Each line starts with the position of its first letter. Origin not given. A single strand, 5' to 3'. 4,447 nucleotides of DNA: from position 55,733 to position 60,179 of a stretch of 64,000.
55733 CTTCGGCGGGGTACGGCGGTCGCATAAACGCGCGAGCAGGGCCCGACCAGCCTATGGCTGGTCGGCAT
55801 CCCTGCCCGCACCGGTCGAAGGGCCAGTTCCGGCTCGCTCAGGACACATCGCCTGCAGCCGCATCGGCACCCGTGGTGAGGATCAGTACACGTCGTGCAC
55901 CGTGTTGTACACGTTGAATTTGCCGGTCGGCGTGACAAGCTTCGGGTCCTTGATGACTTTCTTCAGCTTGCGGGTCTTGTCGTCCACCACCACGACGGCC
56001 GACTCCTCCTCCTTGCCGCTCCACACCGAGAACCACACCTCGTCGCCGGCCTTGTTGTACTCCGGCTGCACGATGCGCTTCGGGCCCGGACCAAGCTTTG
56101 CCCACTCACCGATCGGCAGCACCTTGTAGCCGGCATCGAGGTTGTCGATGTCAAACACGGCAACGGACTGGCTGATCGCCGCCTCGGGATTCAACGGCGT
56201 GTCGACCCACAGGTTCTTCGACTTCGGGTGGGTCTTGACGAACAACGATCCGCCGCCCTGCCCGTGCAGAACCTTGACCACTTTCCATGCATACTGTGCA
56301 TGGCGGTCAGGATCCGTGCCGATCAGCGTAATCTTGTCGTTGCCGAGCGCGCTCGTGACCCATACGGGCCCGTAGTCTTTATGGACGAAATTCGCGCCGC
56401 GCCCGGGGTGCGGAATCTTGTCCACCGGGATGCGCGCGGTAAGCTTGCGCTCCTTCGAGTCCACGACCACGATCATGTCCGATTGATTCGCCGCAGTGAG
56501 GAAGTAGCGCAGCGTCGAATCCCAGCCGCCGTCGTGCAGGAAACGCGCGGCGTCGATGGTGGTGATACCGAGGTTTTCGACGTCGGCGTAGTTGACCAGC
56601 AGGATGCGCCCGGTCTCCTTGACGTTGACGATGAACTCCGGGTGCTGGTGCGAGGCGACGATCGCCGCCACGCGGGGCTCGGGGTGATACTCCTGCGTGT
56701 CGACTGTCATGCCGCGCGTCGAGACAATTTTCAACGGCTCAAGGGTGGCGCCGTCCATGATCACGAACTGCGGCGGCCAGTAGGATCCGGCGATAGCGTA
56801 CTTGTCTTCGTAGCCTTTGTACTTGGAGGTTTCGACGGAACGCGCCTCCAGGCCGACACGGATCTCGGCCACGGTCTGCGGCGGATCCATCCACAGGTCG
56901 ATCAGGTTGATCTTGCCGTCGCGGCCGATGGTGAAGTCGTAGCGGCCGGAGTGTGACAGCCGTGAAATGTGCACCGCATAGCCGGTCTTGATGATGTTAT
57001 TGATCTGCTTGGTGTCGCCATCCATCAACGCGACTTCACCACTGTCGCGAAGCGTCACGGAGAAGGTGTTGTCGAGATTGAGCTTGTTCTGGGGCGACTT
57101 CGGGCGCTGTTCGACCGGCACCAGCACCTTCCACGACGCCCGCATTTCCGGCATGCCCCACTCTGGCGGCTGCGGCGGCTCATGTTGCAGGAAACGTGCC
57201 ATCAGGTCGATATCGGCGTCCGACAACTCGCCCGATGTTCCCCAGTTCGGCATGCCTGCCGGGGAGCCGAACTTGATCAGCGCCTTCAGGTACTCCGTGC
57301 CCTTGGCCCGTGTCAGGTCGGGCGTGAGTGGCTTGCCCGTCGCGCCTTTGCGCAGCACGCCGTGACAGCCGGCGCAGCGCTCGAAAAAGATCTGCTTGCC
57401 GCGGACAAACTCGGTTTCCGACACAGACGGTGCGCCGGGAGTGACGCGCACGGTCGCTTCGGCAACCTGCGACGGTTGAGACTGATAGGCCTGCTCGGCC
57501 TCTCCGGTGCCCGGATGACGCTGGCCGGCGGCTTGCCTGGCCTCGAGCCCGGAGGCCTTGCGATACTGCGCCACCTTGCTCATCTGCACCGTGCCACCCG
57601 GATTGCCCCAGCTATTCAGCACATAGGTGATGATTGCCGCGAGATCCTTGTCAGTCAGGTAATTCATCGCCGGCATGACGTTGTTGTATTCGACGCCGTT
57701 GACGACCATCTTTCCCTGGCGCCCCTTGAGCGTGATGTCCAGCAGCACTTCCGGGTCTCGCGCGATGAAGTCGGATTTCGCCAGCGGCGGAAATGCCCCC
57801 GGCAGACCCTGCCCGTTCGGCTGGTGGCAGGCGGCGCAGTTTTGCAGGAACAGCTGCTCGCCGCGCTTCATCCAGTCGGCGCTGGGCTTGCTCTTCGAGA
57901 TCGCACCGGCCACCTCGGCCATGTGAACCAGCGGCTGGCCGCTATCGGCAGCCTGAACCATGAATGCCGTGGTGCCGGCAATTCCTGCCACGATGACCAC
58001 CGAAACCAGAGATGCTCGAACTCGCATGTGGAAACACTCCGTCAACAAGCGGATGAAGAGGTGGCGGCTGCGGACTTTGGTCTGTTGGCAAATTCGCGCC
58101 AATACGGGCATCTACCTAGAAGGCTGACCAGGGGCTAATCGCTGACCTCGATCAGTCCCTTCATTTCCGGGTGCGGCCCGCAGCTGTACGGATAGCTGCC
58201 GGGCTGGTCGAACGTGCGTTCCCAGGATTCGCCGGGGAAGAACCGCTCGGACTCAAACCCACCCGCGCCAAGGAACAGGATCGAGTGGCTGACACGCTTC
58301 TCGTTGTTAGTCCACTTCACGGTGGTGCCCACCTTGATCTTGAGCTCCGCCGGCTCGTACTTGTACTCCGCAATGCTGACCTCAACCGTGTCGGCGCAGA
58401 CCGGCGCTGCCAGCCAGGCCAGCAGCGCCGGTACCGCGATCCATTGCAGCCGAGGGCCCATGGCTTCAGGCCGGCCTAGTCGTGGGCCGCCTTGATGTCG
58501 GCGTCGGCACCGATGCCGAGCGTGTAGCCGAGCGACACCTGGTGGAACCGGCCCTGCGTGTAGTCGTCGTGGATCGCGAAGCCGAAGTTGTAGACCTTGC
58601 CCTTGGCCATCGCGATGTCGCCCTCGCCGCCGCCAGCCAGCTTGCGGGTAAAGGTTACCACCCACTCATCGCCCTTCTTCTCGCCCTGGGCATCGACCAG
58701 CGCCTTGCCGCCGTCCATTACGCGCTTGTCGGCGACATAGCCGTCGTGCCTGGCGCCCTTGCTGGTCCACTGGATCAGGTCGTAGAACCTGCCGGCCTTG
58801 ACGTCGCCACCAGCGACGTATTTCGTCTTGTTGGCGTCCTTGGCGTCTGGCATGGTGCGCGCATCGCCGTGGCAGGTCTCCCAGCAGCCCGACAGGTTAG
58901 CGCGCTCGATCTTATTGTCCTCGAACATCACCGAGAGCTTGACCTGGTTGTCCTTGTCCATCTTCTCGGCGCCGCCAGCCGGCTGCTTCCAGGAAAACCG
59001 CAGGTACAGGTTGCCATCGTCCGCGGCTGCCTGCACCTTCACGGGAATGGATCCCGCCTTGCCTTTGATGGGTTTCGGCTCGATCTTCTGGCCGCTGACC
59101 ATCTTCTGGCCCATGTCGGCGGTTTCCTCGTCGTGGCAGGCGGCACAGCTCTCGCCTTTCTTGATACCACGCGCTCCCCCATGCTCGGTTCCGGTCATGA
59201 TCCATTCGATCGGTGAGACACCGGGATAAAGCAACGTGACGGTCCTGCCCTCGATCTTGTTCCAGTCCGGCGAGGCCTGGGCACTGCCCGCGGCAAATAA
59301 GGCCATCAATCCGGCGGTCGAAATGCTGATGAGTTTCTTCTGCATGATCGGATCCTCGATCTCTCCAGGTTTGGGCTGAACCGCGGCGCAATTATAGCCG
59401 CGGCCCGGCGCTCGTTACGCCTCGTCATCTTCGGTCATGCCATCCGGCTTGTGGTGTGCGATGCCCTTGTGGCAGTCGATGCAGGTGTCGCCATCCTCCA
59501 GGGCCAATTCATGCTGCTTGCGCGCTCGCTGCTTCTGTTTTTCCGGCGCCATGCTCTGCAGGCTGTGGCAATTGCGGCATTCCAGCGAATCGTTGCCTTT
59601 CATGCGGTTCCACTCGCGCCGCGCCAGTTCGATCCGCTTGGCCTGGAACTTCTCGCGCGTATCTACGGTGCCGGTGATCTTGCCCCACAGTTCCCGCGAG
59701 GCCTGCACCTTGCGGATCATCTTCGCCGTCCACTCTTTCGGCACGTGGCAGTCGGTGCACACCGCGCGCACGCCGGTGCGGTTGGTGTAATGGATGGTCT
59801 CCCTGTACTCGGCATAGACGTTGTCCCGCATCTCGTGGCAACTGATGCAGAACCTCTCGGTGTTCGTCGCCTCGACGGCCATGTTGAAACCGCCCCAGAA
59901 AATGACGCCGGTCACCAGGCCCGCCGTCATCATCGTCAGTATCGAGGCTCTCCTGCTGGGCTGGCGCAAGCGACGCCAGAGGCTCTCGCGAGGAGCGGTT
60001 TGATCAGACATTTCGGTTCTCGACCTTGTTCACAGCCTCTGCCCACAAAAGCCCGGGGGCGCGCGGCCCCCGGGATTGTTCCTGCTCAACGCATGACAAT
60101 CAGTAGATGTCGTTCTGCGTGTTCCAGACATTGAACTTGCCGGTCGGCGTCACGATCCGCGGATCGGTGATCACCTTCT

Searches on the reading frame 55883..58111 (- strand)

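Call 10: search_protein_families(library=pfam, proteins=[window:55883-58111:-], max_evalue=0.001)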
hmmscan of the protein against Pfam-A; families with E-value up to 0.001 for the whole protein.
window:55883-58111:- (742 aa): 4 families
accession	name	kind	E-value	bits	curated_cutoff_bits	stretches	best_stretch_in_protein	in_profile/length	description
PF02239.22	Cytochrom_D1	-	4.1e-145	483.4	25.5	1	345-737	2-368/368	Cytochrome D1 heme domain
PF13442.11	Cytochrome_CBB3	-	5.4e-25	87.9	27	2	237-308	5-68/68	Cytochrome C oxidase, cbb3-type, subunit III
PF00034.26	Cytochrom_C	-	1.4e-22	81.2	21.3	2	82-168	2-90/90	Cytochrome c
PF14495.11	Cytochrom_C550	-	3.2e-07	30.6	27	0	77-97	22-42/136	Cytochrome c-550 domain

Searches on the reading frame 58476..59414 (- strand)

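Call 10: search_protein_families(library=pfam, proteins=[window:58476-59414:-], max_evalue=0.001)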
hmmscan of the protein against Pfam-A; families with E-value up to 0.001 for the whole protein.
window:58476-59414:- (312 aa): 2 families
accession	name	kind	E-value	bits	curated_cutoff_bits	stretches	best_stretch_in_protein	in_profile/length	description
PF09459.16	EB_dh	-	3.3e-35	122.7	33.3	1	49-294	2-236/236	Ethylbenzene dehydrogenase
PF09086.16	DUF1924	-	0.00022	22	22.5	0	86-113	25-52/96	Domain of unknown function (DUF1924)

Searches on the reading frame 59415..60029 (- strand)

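Call 10: search_protein_families(library=pfam, proteins=[window:59415-60029:-], max_evalue=0.001)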
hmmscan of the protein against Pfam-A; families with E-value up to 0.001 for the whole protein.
window:59415-60029:- (204 aa): 5 families
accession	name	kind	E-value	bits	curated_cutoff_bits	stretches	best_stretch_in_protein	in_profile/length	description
PF03264.19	Cytochrom_NNT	-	5.4e-76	254.6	24.1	1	24-196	2-173/174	NapC/NirT cytochrome c family, N-terminal region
PF14537.11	Cytochrom_c3_2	-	4.3e-07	30.7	25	0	54-97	22-66/79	Cytochrome c3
PF22113.1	Mtrc-MtrF_II-IV_dom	-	1.8e-06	28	30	1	59-196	7-136/176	Outer membrane cytochrome MtrC/MtrF-like, domains II/IV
PF14522.11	Cytochrome_C7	-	3.2e-06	27.3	24.8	1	147-191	12-52/67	Cytochrome c7 and related cytochrome c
PF02085.21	Cytochrom_CIII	-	4.1e-05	24.3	22.9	0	146-195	44-90/101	Class III cytochrome C family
